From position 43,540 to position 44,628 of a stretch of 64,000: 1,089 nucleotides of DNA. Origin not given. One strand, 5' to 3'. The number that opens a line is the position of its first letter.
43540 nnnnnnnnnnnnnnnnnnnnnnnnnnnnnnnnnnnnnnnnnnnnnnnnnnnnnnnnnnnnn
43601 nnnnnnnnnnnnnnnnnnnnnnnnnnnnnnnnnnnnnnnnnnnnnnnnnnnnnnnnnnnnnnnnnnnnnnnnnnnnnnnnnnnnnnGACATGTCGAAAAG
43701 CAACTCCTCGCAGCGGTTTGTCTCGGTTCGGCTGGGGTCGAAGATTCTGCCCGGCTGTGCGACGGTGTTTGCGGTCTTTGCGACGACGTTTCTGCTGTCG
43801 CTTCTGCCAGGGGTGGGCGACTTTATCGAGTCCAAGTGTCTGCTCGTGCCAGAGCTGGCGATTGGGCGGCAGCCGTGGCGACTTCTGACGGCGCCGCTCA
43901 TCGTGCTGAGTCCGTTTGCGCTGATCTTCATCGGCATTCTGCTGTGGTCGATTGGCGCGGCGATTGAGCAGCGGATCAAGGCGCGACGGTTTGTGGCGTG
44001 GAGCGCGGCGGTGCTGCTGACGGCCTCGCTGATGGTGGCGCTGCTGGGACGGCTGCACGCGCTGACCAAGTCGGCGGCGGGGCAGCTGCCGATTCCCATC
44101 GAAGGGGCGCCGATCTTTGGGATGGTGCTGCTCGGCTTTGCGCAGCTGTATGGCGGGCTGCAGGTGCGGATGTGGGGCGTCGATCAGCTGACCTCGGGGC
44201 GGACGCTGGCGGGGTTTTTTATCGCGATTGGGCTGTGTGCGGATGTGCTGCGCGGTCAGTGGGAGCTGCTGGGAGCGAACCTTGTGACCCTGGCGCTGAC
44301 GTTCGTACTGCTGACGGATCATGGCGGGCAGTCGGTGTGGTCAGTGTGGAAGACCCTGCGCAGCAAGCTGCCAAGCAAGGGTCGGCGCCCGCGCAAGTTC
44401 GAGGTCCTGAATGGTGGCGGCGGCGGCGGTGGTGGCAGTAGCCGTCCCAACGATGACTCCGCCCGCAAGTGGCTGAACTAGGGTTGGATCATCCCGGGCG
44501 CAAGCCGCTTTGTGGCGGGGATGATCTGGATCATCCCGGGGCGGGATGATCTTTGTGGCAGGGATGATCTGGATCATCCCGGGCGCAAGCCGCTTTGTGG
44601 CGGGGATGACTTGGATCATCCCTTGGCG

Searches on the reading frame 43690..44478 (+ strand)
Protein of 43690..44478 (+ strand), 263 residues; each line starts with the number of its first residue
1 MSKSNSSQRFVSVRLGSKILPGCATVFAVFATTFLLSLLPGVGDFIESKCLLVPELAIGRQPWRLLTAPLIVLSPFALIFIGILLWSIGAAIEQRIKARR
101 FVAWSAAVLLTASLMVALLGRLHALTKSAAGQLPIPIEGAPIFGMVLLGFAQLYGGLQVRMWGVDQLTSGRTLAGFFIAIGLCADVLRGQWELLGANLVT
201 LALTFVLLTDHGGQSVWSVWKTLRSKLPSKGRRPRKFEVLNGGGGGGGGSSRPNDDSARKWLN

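Call 23: search_protein_families(library=pfam, proteins=[window:43690-44478:+], max_evalue=0.01)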
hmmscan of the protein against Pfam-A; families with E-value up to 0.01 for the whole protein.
window:43690-44478:+ (263 aa): 2 families
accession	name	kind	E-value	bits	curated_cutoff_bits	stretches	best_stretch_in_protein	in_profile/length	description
PF01694.28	Rhomboid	-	1.6e-05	25.6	22.6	1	60-140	2-71/143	Rhomboid domain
PF08551.15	DUF1751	-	0.0036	18.3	22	1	61-141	7-87/99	Eukaryotic integral membrane protein (DUF1751)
